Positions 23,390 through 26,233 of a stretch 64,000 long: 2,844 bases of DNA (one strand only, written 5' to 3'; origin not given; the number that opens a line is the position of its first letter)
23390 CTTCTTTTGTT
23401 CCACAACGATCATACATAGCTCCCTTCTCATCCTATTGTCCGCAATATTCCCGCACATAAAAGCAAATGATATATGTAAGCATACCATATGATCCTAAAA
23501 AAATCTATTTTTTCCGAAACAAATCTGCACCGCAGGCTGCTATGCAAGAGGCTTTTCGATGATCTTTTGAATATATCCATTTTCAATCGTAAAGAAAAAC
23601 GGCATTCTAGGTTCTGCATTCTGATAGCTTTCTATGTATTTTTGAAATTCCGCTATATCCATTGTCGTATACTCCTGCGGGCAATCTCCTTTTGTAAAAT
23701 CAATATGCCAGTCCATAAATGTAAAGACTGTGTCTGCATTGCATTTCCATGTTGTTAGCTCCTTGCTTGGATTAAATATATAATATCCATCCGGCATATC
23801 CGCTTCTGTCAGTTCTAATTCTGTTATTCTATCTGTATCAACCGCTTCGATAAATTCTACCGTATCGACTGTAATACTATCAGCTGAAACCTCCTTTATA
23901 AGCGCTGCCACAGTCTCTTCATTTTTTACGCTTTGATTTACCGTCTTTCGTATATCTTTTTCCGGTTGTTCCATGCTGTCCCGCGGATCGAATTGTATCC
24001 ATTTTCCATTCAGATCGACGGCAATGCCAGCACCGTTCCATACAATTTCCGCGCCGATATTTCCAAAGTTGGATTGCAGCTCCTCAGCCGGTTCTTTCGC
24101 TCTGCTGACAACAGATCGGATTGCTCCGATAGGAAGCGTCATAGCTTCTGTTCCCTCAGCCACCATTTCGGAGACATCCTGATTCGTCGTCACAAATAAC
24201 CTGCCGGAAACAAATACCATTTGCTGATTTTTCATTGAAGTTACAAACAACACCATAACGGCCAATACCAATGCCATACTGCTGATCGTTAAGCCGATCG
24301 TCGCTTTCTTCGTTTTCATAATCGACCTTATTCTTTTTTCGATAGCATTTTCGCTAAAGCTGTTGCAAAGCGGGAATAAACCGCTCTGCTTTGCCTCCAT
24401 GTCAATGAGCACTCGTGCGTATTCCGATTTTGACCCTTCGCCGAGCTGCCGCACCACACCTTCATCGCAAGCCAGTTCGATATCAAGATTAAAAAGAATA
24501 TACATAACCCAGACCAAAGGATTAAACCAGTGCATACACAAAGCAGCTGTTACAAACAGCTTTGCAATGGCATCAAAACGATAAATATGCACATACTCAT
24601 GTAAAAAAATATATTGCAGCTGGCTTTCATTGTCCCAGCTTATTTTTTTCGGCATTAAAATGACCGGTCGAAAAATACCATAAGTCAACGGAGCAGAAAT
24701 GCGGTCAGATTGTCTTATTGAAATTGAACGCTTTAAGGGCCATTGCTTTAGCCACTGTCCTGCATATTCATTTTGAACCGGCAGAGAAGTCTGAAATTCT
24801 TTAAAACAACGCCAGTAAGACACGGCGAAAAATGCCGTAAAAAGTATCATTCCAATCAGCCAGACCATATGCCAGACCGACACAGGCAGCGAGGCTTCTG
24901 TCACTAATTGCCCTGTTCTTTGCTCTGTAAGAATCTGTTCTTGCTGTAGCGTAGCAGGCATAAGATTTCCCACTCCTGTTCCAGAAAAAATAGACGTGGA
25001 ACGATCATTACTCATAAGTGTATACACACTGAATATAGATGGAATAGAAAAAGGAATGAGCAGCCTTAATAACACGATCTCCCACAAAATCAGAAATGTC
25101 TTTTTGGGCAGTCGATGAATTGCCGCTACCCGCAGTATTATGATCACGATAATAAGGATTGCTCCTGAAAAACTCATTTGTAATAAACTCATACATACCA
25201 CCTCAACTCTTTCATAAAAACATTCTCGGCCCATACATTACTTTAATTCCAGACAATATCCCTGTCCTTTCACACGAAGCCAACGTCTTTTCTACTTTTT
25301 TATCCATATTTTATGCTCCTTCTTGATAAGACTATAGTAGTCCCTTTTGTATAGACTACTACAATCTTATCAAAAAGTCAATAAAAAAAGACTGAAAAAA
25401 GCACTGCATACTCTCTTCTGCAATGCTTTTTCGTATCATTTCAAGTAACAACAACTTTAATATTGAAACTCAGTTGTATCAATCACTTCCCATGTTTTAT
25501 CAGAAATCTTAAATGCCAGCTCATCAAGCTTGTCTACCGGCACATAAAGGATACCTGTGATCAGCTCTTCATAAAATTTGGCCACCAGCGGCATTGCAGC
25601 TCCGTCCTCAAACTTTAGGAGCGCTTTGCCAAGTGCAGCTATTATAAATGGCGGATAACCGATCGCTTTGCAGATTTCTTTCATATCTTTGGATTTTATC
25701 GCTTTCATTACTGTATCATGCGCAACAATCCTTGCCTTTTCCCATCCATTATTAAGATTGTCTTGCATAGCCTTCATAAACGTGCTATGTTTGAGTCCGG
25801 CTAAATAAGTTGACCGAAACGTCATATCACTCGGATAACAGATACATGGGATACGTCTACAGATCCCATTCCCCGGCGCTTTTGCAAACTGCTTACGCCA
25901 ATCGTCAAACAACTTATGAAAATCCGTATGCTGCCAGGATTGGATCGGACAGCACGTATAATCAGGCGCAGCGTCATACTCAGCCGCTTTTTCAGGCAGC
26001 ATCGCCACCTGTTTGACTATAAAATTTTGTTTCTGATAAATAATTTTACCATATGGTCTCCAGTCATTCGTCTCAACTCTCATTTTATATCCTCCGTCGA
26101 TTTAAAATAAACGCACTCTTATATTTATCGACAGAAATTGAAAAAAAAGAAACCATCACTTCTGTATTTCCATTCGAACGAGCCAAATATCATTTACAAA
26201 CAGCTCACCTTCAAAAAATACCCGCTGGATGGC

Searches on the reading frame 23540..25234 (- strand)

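Call 9: search_protein_families(library=pfam, proteins=[window:23540-25234:-], max_evalue=0.1)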
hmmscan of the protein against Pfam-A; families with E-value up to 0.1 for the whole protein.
window:23540-25234:- (564 aa): 1 family
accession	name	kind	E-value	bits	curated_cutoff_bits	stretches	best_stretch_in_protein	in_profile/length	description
PF05569.17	Peptidase_M56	-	2.2e-50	171.9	31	1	17-304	3-295/296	BlaR1 peptidase M56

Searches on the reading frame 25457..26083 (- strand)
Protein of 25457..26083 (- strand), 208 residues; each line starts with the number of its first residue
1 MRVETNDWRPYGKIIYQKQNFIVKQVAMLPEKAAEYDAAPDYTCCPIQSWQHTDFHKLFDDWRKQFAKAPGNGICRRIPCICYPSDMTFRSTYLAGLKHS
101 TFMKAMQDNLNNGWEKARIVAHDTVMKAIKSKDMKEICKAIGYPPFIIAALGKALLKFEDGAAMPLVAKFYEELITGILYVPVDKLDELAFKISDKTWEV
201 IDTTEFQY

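Call 9: search_protein_families(library=pfam, proteins=[window:25457-26083:-], max_evalue=0.1)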
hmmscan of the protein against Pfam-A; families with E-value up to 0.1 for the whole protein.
window:25457-26083:- (208 aa): 1 family
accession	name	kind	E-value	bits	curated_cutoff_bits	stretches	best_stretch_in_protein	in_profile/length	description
PF03288.22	Pox_D5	-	0.025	15.4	21.4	0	96-124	43-71/86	Poxvirus D5 protein-like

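Call 24: find_homologous_proteins(query=window:25457-26083:-)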
Query window:25457-26083:- (208 aa): 43 proteins with E <= 0.001 among 95 candidates.
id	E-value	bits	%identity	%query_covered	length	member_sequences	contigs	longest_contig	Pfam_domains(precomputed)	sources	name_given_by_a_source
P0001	3.5e-126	437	89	100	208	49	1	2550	-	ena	-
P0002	1.5e-122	425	85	100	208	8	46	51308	-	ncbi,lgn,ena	-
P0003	5.9e-121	420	85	100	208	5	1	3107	-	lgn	-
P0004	6.1e-121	420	85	100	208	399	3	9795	-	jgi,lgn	-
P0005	1.4e-120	419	86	100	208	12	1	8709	-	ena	-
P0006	2.0e-120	418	84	100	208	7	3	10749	-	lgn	-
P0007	2.8e-120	418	83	100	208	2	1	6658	-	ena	-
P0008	7.6e-120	416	83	100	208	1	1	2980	-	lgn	-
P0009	3.0e-119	414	83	100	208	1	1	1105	-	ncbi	-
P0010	8.6e-119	413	84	100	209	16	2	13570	-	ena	-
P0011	2.3e-118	411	84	100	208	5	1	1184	-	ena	-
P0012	2.9e-118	411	80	100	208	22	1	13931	-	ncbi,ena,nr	ncbi:MAG: hypothetical protein HDR30_06775 [Lachnospiraceae bacterium]|nr:hypothetical protein [Lach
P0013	3.4e-118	411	83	100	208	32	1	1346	-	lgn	-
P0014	3.4e-118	411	81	100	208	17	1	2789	-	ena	-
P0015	5.8e-118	410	83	100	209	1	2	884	-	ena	-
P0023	2.0e-115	402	81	100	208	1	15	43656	-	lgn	-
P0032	1.6e-112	392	79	100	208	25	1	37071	-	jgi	-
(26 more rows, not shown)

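Call 25: find_encoding_contigs(protein=P0002, flank=4000, max_places=3)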
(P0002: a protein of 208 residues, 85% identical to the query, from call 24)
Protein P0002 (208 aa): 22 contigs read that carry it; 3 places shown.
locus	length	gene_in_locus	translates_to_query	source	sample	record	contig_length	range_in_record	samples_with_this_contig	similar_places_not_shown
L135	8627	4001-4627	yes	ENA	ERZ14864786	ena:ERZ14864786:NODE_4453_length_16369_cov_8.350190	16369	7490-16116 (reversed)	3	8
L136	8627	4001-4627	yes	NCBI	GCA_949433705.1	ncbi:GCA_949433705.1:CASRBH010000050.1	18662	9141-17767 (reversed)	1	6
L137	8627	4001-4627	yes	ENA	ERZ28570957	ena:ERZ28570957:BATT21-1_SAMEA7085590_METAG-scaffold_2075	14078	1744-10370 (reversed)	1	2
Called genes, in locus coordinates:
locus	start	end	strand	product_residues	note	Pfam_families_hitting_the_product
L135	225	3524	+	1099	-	-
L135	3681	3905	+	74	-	-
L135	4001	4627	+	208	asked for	-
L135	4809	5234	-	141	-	-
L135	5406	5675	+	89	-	PF04221:RelB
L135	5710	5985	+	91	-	-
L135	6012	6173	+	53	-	-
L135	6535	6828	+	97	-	-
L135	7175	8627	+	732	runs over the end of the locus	PF00270:DEAD, PF04851:ResIII, PF22590:Cas3-like_C_2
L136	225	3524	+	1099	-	-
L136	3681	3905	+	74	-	-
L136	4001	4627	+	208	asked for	-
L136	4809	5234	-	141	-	-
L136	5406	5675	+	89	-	PF04221:RelB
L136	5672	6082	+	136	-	PF01850:PIN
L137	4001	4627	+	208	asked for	-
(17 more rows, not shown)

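Call 26: find_encoding_contigs(protein=P0023, flank=4000, max_places=3)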
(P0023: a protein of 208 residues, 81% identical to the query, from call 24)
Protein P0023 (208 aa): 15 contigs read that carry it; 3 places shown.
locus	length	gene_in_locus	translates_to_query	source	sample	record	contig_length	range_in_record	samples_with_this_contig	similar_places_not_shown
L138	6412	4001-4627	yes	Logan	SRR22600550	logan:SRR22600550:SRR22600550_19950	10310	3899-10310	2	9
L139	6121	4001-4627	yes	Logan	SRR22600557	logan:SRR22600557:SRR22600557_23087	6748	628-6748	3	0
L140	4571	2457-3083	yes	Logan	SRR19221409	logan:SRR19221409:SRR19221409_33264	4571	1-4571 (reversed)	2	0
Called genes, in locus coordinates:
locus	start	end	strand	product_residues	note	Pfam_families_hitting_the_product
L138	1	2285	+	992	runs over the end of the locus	PF04313:HSDR_N (weak), PF02384:N6_Mtase, PF20473:MmeI_Mtase, PF07669:Eco57I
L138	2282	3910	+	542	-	PF02384:N6_Mtase, PF07669:Eco57I, PF20473:MmeI_Mtase (weak), PF22837:M_Eco57I_C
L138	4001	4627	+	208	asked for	-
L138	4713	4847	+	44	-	-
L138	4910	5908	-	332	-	PF06144:DNA_pol3_delta, PF21694:DNA_pol3_delta_C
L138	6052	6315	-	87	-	PF01649:Ribosomal_S20p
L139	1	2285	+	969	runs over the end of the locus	?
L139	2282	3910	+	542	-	PF02384:N6_Mtase, PF07669:Eco57I, PF20473:MmeI_Mtase (weak), PF22837:M_Eco57I_C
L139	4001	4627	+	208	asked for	-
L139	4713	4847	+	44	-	-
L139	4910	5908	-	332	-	PF06144:DNA_pol3_delta, PF21694:DNA_pol3_delta_C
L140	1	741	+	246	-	?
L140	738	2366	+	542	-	PF02384:N6_Mtase, PF07669:Eco57I, PF20473:MmeI_Mtase (weak), PF22837:M_Eco57I_C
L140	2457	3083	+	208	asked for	-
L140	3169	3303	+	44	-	-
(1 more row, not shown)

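Call 27: find_encoding_contigs(protein=P0032, flank=4000, max_places=3)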
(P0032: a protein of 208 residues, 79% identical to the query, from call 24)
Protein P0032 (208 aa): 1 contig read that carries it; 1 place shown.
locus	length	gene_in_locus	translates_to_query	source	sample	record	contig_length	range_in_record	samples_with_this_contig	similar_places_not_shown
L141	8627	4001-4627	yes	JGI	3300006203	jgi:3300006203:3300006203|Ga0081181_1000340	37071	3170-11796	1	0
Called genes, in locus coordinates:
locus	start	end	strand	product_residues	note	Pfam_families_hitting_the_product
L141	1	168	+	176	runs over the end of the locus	PF01872:RibD_C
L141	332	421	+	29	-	-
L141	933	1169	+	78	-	PF02604:PhdYeFM_antitox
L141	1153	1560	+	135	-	PF01850:PIN (weak), PF13470:PIN_3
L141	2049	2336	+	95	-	-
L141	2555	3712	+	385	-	PF07195:FliD_C (weak)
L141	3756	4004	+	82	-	-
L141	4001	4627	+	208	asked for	-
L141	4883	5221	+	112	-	PF00367:PTS_EIIB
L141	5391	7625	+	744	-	PF00497:SBP_bac_3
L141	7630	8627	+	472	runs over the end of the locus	PF02518:HATPase_c, PF00072:Response_reg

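Call 51: search_protein_families(library=ncbifam, proteins=[window:25457-26083:-], max_evalue=1)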
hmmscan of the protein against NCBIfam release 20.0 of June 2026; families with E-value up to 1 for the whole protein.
window:25457-26083:- (208 aa): 1 family
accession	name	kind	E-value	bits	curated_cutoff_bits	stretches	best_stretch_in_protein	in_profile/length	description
NF008426.0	PRK11260.1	equivalog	0.16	11.2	312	0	20-50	102-132/266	cystine ABC transporter substrate-binding protein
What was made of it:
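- On Type II PemK/MazF toxin-antitoxin system: The antitoxin has no Pfam or NCBIfam assignment (calls 9, 51).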
